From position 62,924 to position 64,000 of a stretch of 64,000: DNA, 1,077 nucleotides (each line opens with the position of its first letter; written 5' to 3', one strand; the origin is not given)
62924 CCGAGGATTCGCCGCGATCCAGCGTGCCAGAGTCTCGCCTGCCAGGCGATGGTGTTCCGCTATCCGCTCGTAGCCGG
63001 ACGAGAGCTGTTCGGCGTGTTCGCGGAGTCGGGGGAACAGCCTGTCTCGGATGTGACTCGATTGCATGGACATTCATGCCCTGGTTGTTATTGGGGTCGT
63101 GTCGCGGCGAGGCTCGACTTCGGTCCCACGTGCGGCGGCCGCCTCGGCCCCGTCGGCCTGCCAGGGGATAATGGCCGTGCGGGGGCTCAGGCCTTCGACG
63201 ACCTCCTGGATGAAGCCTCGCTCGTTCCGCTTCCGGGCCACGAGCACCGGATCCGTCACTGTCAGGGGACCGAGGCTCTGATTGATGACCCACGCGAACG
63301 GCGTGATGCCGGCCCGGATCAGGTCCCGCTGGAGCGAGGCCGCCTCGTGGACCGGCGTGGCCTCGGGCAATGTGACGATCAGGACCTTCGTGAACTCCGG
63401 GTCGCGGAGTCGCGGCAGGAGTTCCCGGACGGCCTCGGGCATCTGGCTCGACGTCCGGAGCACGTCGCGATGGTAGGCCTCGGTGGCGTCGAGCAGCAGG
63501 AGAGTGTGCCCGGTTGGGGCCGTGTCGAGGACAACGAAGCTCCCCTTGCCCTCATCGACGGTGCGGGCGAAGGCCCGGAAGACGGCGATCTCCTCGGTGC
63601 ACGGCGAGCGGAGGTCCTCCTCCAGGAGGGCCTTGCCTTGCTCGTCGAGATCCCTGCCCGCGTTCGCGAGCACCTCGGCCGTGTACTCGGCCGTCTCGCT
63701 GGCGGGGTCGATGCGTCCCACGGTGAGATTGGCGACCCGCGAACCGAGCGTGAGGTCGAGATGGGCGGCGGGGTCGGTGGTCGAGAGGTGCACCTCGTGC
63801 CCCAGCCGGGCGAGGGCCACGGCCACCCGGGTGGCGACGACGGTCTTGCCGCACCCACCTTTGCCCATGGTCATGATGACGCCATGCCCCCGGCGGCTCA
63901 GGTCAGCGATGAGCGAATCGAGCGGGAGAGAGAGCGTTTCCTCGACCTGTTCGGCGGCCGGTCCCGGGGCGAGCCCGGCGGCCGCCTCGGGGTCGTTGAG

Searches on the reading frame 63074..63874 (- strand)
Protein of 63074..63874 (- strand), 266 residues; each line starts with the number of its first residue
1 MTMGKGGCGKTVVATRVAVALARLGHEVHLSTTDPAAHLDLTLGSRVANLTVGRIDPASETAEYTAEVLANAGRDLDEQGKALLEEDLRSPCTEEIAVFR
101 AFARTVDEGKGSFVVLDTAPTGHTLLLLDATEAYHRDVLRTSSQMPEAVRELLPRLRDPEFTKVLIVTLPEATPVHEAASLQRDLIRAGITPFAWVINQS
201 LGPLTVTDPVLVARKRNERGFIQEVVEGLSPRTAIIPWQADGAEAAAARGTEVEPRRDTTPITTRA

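Call 10: search_protein_families(library=pfam, proteins=[window:63074-63874:-], max_evalue=0.01)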
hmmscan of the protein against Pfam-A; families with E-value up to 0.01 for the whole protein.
window:63074-63874:- (266 aa): 5 families
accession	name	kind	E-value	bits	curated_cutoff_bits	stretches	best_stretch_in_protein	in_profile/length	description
PF02374.21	ArsA_ATPase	-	2.2e-33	116.2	24.3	2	3-133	7-147/305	Anion-transporting ATPase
PF01656.29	CbiA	-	1.6e-06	28.5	25.4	1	3-98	5-54/125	CobQ/CobB/MinD/ParA nucleotide binding domain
PF10609.15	ParA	-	0.0005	20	27.1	1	3-30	10-37/246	NUBPL iron-transfer P-loop NTPase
PF13614.12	AAA_31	-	0.0027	18.1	27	1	4-45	9-50/177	AAA domain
PF13481.12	AAA_25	-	0.0031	17.6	27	0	2-37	38-66/195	AAA domain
